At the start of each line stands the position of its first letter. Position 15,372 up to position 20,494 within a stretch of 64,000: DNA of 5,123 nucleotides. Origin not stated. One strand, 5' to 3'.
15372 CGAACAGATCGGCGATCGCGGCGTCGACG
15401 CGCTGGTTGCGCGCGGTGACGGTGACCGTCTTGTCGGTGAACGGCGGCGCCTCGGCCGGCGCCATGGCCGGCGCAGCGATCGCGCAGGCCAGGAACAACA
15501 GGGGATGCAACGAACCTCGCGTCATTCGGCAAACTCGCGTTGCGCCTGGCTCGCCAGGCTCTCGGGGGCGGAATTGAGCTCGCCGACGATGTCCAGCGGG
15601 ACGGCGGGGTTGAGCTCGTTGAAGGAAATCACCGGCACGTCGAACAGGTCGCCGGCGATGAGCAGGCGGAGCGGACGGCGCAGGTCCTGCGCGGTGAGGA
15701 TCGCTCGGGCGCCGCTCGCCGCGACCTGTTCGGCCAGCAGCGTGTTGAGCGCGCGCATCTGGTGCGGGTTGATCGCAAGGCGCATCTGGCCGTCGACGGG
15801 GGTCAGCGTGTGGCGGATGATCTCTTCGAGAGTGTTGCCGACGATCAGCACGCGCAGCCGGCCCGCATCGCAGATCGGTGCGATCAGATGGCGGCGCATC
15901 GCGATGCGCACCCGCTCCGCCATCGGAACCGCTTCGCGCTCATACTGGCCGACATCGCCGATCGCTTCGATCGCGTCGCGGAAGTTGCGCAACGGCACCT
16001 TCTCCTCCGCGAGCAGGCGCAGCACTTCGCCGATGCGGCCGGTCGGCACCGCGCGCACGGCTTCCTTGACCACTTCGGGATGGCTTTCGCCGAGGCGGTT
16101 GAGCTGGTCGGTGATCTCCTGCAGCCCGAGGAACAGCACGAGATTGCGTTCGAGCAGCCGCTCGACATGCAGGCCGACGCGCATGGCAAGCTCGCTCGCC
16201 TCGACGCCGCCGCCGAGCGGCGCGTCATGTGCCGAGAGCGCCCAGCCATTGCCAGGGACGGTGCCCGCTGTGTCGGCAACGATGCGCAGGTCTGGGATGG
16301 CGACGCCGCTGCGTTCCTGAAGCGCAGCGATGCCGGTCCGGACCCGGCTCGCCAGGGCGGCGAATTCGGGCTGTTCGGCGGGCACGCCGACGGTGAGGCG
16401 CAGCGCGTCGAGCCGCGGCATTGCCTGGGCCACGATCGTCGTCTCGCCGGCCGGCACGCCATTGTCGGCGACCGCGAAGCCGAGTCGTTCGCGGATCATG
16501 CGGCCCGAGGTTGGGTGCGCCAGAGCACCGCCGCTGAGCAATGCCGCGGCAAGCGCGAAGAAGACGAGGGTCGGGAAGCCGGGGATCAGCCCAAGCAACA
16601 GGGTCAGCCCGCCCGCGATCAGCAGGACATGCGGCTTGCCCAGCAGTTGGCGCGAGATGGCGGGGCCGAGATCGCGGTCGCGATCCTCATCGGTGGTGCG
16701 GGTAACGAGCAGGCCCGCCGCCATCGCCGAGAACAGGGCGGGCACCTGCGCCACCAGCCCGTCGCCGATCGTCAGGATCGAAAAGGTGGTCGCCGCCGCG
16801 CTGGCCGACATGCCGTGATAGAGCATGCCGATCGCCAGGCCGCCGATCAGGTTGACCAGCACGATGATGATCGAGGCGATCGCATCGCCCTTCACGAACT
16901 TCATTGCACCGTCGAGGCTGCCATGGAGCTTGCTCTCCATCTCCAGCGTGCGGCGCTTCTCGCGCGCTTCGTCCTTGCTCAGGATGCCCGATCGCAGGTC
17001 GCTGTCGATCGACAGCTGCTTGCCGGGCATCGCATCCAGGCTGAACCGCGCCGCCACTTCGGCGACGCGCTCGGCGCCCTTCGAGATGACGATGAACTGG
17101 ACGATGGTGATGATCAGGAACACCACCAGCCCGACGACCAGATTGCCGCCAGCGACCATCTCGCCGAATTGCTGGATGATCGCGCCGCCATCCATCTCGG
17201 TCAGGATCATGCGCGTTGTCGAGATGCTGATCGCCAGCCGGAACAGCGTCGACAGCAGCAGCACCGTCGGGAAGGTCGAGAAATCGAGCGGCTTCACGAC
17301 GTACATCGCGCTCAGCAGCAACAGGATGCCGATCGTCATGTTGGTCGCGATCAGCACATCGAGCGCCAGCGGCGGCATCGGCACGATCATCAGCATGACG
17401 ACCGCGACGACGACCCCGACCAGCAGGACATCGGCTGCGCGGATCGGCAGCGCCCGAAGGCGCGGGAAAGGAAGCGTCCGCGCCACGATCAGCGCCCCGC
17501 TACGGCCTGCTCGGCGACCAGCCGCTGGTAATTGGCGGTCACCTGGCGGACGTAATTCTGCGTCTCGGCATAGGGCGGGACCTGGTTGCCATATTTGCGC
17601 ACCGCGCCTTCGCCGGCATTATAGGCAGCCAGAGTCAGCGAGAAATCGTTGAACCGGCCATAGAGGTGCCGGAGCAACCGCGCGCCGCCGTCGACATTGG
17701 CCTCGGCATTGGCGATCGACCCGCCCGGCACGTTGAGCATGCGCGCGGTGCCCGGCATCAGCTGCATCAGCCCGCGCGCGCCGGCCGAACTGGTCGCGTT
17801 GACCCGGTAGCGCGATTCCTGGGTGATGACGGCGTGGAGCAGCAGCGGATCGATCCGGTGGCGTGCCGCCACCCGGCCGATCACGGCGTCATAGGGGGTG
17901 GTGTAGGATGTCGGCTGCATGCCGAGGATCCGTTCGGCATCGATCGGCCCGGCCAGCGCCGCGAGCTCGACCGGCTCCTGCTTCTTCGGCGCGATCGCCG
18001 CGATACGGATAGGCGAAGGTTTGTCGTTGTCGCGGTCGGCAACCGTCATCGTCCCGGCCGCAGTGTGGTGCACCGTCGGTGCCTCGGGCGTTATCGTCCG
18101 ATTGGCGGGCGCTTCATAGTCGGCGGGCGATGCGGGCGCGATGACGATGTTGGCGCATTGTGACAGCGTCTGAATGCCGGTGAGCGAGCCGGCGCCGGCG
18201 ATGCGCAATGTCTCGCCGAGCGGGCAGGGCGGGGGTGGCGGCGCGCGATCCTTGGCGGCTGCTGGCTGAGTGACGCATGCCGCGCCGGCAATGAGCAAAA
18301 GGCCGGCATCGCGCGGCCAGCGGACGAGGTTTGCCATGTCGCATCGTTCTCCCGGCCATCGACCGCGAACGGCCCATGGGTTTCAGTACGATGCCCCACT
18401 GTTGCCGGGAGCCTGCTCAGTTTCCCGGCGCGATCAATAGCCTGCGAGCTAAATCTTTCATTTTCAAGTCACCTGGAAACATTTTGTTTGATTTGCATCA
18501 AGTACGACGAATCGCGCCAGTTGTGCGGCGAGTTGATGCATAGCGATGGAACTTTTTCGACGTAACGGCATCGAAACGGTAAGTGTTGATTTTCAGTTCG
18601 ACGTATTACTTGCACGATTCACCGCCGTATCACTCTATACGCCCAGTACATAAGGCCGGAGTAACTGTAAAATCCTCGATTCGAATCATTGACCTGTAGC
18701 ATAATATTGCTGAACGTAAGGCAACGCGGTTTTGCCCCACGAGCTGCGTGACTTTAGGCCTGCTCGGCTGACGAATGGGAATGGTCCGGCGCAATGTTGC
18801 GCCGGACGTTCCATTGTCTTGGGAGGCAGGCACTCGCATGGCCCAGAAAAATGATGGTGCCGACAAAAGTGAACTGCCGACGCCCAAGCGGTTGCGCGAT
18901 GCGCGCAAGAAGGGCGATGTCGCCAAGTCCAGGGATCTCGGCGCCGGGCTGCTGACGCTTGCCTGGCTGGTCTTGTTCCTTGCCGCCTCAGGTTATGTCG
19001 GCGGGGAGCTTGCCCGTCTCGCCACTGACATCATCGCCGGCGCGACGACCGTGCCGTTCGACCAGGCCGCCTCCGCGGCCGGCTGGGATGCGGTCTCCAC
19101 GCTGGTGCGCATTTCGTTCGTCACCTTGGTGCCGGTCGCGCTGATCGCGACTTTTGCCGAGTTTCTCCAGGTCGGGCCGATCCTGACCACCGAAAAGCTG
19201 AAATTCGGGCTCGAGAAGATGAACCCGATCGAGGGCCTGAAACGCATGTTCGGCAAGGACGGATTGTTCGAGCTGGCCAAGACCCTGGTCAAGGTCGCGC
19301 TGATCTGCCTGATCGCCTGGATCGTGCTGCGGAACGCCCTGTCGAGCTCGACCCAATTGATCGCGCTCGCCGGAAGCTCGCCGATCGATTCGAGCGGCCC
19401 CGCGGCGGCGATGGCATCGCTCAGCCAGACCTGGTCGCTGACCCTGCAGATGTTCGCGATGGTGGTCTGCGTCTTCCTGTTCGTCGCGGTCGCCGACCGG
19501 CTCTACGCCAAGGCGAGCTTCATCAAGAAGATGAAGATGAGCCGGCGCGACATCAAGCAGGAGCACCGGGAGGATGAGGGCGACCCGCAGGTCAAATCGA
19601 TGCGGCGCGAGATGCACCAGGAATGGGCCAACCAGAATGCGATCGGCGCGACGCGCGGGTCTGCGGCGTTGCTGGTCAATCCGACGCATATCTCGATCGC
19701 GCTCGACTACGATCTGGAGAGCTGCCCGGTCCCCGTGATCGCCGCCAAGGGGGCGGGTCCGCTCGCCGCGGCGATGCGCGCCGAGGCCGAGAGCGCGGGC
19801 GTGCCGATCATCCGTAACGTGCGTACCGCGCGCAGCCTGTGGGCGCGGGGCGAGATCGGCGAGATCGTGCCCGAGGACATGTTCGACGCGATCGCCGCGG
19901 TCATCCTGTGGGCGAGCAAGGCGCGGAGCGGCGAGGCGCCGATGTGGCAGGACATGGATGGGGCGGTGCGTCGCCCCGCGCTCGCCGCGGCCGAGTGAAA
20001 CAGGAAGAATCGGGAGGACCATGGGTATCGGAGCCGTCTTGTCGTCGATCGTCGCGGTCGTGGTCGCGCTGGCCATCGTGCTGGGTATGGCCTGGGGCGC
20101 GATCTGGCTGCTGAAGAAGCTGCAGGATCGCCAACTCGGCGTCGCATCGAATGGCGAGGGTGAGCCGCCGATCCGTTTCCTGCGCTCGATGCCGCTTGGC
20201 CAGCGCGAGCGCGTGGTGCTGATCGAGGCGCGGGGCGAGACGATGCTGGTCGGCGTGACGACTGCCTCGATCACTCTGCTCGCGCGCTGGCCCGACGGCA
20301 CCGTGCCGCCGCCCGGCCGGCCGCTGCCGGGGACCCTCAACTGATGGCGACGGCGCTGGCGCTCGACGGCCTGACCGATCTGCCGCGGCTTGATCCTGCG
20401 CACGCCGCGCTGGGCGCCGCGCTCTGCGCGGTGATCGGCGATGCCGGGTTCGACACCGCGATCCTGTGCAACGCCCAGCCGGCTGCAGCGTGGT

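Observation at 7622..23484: Complete injectisome with an unusual gene order and no recognisable gatekeeper, tip or translocon genes in the window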

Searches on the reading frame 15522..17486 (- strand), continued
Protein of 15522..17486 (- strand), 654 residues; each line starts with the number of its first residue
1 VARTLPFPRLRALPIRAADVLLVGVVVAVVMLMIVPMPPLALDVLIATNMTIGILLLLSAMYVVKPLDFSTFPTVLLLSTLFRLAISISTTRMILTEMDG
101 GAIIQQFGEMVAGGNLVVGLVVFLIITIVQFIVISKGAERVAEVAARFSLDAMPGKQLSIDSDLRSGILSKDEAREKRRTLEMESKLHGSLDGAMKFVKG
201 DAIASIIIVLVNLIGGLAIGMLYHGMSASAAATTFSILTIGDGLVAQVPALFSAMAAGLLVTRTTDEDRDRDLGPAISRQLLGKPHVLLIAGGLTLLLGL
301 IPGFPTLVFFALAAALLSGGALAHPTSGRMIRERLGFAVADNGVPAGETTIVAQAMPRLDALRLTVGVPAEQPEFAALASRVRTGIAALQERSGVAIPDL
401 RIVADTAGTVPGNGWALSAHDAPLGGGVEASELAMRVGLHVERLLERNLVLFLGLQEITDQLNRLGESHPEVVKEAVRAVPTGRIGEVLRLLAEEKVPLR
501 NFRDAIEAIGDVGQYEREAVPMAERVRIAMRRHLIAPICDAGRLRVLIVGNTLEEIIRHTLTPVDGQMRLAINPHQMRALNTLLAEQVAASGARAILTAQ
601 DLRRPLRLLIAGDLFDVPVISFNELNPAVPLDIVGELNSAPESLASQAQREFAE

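Call 122: list_cluster_members(proteins=[P0376, P0374, P0447, P0372, P0370, P0368, P0375, P0377, P0408, P0378])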
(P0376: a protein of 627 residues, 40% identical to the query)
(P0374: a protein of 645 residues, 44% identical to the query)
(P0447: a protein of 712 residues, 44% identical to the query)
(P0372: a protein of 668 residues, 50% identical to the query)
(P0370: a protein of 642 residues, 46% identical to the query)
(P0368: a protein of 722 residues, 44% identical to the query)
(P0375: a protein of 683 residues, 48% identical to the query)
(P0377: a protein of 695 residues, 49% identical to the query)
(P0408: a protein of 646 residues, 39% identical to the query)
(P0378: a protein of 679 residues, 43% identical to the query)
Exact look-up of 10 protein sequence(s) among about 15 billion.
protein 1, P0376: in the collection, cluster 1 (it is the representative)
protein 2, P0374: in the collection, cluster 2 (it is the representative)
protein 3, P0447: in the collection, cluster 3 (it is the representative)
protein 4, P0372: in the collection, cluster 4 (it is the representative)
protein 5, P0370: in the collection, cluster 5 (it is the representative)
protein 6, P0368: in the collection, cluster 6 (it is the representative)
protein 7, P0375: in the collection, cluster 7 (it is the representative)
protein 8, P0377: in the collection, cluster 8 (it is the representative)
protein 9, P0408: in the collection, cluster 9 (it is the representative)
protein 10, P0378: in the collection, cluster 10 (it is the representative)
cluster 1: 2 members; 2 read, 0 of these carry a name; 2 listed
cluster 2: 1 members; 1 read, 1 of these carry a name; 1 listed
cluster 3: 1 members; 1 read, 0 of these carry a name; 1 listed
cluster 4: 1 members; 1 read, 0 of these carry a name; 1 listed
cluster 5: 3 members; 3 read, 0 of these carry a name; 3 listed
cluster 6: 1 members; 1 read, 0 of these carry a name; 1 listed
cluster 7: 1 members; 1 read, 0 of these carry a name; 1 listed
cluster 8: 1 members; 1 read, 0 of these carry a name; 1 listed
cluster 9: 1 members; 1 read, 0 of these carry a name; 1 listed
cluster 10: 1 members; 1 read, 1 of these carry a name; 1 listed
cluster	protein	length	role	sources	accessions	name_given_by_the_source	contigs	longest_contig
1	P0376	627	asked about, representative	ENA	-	-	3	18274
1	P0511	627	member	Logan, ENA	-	-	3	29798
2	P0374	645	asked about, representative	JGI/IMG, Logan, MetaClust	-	\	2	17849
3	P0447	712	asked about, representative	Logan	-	-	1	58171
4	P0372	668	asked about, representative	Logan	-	-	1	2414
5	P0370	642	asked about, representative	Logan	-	-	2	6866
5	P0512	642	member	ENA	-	-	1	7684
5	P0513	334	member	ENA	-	-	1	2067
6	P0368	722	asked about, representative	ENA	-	-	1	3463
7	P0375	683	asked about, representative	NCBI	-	-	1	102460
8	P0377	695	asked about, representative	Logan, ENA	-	-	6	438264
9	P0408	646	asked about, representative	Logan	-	-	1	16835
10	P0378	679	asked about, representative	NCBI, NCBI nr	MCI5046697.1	MAG: flagellar biosynthesis protein FlhA [Aquisalinus sp.] | flagellar biosynthesis protein FlhA [Aquisalinus sp.]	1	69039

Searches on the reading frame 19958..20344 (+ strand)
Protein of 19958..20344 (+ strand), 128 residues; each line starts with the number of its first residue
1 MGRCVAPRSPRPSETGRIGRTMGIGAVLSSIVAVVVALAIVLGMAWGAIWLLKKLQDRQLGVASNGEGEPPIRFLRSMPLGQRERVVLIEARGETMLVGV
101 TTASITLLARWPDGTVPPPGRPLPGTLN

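Call 6: search_protein_families(library=pfam, proteins=[window:19958-20344:+], max_evalue=0.01)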
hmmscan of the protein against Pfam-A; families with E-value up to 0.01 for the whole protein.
window:19958-20344:+ (128 aa): 1 family
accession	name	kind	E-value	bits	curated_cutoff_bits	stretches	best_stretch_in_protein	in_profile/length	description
PF04347.18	FliO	-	1.2e-14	54.5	22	1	50-119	1-69/91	Flagellar biosynthesis protein, FliO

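Call 57: search_protein_families(library=ncbifam, proteins=[window:19958-20344:+], max_evalue=0.1)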
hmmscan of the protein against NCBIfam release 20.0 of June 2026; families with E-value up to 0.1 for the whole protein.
window:19958-20344:+ (128 aa): 2 families
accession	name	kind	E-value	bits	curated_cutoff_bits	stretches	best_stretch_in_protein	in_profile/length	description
TIGR03500.1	FliO_TIGR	equivalog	5e-17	61.7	55.25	1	38-109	1-68/70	flagellar biosynthetic protein FliO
NF041854.1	ABC_perm_YbbP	equivalog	0.052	11.4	999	1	22-62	398-439/806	putative ABC transporter permease subunit YbbP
